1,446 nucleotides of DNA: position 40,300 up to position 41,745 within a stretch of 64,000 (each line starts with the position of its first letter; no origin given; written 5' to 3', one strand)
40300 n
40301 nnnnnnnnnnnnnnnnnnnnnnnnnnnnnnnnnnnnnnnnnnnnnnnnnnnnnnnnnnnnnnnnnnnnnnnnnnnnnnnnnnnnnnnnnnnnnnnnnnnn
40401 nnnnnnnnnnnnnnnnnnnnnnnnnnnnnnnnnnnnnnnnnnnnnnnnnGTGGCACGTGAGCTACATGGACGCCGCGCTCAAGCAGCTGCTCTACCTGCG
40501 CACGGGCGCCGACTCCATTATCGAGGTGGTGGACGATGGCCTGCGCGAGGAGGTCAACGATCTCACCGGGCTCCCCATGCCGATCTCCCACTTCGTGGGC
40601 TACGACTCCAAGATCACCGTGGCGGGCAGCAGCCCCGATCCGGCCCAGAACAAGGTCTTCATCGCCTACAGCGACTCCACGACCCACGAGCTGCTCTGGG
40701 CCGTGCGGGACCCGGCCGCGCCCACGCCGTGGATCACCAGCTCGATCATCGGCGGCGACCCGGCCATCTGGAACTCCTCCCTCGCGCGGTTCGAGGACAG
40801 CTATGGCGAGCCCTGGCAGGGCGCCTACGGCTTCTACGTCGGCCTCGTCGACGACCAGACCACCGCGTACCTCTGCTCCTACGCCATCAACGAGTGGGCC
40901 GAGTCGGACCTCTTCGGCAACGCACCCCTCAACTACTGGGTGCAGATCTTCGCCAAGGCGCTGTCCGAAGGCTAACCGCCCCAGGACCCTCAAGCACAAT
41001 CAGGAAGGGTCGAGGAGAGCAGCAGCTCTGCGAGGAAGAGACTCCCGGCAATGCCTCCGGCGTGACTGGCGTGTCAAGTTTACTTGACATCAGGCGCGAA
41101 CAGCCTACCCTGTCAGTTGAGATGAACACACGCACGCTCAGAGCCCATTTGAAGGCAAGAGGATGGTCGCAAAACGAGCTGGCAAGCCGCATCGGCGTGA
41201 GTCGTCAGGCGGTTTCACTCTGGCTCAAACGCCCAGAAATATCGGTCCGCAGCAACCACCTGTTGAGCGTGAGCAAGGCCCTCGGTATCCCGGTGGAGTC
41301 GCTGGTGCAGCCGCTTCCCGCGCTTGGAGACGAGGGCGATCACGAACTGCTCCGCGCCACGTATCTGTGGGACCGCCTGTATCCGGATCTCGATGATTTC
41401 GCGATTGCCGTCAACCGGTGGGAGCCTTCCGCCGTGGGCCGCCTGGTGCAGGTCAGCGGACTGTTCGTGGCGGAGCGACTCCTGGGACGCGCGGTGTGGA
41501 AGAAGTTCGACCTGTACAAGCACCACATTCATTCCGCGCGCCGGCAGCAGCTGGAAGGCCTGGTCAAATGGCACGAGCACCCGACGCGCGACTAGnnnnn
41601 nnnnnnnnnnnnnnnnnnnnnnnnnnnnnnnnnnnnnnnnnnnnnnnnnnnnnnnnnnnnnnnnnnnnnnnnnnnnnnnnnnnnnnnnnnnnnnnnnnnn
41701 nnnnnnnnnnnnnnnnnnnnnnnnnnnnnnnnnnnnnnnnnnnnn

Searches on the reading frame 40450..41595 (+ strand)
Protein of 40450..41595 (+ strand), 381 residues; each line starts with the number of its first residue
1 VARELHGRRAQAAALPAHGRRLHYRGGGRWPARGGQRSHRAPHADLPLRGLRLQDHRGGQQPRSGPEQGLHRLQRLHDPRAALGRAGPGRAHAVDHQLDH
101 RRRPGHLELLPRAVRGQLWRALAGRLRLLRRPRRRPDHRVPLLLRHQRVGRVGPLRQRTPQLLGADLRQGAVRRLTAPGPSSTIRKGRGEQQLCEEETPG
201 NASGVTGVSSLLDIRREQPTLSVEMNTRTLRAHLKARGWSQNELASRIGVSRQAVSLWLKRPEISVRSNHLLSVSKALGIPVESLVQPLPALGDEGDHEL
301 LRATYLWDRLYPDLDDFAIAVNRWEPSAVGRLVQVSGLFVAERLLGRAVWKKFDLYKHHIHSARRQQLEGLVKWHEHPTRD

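Call 56: search_protein_families(library=pfam, proteins=[window:40450-41595:+], max_evalue=0.000001)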
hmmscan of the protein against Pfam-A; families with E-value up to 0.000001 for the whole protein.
window:40450-41595:+ (381 aa): 1 family
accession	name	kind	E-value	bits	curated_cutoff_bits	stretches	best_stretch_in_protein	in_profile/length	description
PF01381.28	HTH_3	-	6.8e-09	36.1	23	1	230-283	1-53/55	Helix-turn-helix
